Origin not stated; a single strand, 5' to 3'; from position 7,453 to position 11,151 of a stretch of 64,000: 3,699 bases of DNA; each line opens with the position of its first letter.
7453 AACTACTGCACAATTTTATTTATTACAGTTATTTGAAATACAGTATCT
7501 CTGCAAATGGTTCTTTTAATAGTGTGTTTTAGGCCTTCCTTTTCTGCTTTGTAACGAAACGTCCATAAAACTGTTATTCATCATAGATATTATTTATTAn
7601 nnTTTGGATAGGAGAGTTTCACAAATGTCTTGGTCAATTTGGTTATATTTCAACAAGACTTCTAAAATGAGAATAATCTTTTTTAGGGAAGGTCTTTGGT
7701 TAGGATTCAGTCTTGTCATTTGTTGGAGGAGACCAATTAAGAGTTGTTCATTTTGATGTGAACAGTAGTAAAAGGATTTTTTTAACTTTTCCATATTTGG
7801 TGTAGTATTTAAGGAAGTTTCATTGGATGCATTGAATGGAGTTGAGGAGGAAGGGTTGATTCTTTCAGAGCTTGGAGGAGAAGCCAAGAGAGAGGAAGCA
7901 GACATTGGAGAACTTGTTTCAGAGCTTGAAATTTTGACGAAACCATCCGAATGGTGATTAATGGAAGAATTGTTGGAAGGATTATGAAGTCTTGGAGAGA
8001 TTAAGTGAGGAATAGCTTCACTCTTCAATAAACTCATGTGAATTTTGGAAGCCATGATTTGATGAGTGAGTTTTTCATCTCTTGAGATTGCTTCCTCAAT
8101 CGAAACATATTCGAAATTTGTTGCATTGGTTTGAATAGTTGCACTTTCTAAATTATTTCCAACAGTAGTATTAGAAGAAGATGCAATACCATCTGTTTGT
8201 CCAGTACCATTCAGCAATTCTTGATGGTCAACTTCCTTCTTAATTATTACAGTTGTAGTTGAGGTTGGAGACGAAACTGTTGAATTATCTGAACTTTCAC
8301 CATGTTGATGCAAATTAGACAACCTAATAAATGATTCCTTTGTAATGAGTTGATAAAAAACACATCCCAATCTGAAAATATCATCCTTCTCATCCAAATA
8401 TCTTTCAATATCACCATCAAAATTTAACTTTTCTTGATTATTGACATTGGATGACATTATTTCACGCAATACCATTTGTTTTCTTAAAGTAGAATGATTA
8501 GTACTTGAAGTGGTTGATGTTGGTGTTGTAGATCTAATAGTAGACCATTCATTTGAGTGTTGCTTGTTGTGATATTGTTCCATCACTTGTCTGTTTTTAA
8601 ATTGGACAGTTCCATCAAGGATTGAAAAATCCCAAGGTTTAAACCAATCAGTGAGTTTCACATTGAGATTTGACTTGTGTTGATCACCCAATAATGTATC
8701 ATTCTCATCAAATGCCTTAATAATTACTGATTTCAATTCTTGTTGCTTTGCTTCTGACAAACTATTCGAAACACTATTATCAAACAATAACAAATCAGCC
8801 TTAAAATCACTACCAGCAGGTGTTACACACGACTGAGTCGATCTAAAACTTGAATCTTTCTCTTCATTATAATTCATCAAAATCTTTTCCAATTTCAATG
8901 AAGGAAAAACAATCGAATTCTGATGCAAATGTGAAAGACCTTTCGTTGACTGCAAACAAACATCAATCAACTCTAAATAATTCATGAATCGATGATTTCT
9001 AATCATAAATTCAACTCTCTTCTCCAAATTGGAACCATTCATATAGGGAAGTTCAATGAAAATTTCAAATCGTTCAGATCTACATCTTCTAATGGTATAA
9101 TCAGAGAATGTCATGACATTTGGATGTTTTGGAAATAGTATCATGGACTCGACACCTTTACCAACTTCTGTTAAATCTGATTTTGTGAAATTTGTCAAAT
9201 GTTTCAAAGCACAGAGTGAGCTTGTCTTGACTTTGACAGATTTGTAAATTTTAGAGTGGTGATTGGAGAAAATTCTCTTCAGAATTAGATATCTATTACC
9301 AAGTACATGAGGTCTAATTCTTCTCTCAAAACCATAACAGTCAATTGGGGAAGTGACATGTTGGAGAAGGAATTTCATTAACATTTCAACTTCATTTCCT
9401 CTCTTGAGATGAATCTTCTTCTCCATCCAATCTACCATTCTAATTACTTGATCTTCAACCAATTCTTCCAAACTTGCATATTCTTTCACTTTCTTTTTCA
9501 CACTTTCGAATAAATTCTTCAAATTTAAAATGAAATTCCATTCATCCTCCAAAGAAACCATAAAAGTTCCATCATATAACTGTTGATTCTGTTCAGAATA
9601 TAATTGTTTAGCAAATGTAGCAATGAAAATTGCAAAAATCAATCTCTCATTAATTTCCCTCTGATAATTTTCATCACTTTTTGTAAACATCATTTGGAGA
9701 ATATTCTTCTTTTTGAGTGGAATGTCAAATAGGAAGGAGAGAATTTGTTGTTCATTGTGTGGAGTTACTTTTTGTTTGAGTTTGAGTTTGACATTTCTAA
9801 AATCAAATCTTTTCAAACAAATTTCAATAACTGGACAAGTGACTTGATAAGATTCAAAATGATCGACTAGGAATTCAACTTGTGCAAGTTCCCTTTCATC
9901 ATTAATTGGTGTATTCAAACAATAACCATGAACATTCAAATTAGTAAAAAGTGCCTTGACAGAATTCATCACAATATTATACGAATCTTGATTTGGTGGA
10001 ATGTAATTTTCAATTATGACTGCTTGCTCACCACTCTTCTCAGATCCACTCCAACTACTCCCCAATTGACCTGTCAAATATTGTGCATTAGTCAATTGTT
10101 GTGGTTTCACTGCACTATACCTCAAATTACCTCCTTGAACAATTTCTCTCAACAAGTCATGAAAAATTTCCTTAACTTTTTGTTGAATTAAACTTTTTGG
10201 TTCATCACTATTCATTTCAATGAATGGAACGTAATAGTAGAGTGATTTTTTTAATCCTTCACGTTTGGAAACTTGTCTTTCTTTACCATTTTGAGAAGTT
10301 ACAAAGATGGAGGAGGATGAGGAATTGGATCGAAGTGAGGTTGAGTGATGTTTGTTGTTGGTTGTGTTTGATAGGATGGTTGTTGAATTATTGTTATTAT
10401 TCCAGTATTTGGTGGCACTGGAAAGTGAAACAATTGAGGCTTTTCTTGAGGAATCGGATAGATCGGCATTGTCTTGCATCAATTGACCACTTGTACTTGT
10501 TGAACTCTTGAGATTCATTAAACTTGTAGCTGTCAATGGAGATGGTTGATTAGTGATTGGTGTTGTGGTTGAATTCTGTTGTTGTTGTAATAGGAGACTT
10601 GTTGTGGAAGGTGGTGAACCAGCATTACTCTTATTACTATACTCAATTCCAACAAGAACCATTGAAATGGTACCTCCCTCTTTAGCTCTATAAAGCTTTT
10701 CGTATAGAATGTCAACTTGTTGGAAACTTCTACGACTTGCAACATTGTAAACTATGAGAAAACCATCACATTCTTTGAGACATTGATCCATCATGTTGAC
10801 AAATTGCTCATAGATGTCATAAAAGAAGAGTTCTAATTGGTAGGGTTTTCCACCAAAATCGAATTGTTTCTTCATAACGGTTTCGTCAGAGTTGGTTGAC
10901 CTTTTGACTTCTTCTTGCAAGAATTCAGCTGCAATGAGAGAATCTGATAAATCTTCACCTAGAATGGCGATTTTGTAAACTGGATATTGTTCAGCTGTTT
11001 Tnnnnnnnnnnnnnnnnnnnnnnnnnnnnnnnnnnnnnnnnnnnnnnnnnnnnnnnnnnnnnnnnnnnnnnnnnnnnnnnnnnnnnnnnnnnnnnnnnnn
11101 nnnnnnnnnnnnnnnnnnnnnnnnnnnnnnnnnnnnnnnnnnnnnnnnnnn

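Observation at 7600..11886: Roco-like 1428-aa protein in which both the GTPase-like and kinase-like domains look catalytically dead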

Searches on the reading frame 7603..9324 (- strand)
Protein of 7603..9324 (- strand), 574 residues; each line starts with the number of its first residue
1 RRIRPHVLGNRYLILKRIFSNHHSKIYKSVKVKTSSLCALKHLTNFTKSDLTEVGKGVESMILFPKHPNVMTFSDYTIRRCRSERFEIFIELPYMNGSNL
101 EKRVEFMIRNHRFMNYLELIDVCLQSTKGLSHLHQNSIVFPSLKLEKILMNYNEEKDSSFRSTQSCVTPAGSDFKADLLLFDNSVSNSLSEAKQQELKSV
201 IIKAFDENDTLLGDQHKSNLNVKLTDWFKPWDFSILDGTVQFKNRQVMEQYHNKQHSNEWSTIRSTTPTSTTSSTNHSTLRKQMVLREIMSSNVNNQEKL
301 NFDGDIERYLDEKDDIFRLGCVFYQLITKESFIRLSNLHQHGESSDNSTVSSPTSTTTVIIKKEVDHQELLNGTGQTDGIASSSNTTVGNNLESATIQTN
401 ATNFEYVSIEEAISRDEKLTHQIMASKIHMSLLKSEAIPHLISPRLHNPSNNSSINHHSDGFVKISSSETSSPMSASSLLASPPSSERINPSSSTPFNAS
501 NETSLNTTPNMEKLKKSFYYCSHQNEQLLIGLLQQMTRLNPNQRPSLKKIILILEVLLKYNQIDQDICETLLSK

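Call 14: search_solved_structures(query=window:7603-9324:-, max_evalue=0.01, show_alignments=4)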
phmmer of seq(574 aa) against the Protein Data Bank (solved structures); distinct sequences matched with E-value up to 0.01: 26.
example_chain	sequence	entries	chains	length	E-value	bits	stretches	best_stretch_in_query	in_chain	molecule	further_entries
3hgk_A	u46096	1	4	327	9.4e-06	27.7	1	23-153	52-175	Protein kinase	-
2qkw_B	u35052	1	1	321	9.4e-06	27.7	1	23-153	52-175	Protein kinase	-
8zml_A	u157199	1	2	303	1.8e-05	26.7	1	17-155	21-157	TRAF2 and NCK-interacting protein kinase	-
8x88_A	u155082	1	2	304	1.9e-05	26.7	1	17-155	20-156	TRAF2 and NCK-interacting protein kinase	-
6ra5_A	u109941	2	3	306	1.9e-05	26.7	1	17-155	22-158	TRAF2 and NCK-interacting protein kinase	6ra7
7xzq_A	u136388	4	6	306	1.9e-05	26.7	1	17-155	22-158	TRAF2 and NCK-interacting protein kinase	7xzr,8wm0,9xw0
5ax9_A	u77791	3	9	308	1.9e-05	26.7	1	17-155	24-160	TRAF2 and NCK-interacting protein kinase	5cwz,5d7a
2x7f_A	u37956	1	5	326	2.2e-05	26.5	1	17-155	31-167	TRAF2 AND NCK-INTERACTING PROTEIN KINASE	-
2buj_A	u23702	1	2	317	3.9e-05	25.6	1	12-153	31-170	SERINE/THREONINE-PROTEIN KINASE 16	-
9vob_C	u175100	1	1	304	0.00012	24.1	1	18-155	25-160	Misshapen-like kinase 1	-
7ukz_A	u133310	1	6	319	0.00039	22.4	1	12-152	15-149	Cyclin-dependent kinase 11B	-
9vuh_A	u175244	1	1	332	0.00042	22.3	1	12-152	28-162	Cyclin-dependent kinase 11B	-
31zn_B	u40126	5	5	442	0.00085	21.2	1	12-152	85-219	Isoform 7 of Cyclin-dependent kinase 11B | Cyclin-dependent kinase 11B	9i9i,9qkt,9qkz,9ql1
5vdk_A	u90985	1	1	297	0.0026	19.6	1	12-159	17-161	Wee1-like protein kinase 2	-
4apc_A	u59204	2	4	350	0.004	19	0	59-151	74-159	SERINE/THREONINE-PROTEIN KINASE NEK1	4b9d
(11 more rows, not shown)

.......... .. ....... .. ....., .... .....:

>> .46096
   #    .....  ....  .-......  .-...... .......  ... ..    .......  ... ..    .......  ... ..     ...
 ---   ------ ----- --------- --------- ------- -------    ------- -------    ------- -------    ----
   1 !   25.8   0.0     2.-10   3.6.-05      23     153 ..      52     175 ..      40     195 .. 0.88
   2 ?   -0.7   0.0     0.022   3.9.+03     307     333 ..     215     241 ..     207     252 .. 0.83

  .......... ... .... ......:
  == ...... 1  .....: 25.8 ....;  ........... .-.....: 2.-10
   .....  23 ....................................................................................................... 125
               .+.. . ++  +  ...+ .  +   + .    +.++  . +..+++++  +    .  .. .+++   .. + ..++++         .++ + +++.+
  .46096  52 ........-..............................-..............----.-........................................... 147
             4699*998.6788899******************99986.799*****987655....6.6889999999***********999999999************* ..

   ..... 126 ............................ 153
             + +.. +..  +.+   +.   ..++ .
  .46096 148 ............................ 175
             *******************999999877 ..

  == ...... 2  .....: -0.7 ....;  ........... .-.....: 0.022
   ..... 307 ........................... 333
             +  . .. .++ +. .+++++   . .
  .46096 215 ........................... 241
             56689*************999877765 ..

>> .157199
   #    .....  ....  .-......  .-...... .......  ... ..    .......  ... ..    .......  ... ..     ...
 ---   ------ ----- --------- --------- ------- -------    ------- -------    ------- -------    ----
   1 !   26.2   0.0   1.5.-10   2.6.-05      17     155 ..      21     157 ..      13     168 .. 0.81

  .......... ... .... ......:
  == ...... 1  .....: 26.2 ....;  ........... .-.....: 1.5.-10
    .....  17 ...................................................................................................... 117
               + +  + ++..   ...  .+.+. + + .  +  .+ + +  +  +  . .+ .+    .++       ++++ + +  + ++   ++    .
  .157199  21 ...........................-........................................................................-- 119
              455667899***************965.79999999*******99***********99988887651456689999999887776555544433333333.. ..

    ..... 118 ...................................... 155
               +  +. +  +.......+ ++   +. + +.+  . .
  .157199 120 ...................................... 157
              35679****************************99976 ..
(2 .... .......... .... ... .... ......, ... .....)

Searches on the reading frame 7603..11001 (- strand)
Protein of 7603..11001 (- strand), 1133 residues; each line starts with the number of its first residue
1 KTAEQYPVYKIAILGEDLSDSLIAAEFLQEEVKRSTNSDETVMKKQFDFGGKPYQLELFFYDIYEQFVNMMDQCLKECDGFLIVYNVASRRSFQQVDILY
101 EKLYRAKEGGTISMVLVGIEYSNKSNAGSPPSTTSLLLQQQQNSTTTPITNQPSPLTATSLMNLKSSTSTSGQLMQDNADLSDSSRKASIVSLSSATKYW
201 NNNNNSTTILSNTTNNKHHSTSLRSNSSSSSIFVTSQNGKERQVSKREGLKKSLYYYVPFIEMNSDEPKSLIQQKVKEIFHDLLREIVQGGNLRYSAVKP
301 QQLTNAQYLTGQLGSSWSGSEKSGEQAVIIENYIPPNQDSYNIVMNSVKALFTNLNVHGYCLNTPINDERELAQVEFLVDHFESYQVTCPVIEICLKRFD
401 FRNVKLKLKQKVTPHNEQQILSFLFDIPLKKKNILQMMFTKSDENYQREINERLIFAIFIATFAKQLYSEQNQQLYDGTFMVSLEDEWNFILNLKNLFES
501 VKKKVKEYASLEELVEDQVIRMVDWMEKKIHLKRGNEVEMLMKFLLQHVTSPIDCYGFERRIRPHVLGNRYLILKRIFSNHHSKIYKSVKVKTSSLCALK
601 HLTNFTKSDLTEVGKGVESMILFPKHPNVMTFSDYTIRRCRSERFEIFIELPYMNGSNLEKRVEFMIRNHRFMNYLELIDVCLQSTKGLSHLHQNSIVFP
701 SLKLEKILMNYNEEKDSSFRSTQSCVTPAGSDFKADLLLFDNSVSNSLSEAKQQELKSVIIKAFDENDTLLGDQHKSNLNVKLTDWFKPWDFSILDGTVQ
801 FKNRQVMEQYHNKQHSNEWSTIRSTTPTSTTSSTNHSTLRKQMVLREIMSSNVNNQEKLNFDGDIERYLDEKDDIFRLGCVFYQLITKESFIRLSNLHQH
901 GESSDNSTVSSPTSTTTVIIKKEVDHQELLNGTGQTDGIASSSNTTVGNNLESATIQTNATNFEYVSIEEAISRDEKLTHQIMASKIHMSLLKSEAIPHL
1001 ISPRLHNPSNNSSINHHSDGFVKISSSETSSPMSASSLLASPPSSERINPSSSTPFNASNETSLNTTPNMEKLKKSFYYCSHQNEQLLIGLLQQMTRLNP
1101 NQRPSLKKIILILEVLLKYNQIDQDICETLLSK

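Call 50: predict_structure(alignment_id=A5)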
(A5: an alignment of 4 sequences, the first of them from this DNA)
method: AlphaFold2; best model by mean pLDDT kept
length: 1133 residues; sequences in the alignment: 4
mean_pLDDT: 33.2   pTM: 0.25
mean pLDDT of the five models: 33.2, 32.7, 32.6, 30.8, 29.6
residues with pLDDT >= 90: 0; 70-90: 0; 50-70: 63; < 50: 1070
segments of 3 or more residues with pLDDT < 50: 1-4, 16-41, 85-95, 109-280, 287-1133
pLDDT, mean of each block of 10 residues (from residue 1): 52 51 41 37 54 59 51 57 44 48 54 42 27 23 24 23 24 22 23 23 23 26 28 26 30 30 33 45 49 34 27 26 25 31 32 29 31 32 32 34 37 36 39 34 36 35 33 32 34 37 40 38 38 35 33 33 34 30 30 33 33 32 29 35 35 36 39 35 35 31 28 26 22 23 30 40 36 30 27 29 32 27 25 35 35 35 34 36 34 29 26 23 27 27 25 24 30 35 33 30 26 23 22 24 28 25 26 29 42 40 41 42 44 40
secondary structure, 60 per line:
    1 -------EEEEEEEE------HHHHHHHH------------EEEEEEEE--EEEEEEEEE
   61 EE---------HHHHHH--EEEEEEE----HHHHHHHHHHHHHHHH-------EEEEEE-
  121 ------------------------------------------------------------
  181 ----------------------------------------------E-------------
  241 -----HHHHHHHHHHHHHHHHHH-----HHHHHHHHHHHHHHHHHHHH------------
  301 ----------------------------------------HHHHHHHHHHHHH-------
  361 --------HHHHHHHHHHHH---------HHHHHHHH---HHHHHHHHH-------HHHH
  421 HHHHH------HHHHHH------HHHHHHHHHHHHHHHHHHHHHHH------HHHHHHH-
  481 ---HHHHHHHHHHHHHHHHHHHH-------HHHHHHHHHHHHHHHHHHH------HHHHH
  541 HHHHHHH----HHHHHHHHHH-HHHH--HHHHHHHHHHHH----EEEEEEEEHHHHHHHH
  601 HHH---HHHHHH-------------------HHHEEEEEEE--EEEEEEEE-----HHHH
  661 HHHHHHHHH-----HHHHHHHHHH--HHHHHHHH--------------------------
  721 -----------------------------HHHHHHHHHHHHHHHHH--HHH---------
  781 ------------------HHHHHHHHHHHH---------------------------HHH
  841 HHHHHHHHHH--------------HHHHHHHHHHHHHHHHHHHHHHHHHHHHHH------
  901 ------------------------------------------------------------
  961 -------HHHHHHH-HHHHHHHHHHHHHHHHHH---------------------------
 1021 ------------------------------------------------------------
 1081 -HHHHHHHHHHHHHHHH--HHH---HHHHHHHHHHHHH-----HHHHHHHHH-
elements in order (helices of 4 or more, strands of 3 or more residues): E8-15 H22-29 E42-49 E52-62 H72-77 E80-86 H91-106 E114-119 H246-263 H269-288 H341-353 H369-380 H390-397 H401-409 H417-425 H432-437 H444-466 H473-479 H484-503 H511-529 H536-547 H552-561 H563-566 H569-580 E585-592 H593-603 H607-612 E635-641 E644-651 H657-669 H675-684 H687-694 H750-766 H799-810 H838-850 H865-894 H968-974 H976-993 H1082-1097 H1106-1118 H1124-1132

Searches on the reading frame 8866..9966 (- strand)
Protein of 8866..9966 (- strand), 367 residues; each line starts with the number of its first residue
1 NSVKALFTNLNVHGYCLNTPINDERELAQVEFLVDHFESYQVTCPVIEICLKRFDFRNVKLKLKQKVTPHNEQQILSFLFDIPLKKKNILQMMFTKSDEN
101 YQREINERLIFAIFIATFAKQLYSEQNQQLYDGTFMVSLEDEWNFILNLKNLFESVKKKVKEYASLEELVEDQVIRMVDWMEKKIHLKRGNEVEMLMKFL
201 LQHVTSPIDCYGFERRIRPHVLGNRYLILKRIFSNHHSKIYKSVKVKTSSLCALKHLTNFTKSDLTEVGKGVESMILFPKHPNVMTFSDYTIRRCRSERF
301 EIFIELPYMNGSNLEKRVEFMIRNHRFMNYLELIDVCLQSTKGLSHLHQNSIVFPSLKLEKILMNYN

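Call 32: find_homologous_proteins(query=A4, max_evalue=0.001)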
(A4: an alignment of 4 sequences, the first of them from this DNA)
Query A4 (4 sequences): 3541 candidates shared short words with the query, none scored E <= 0.001.
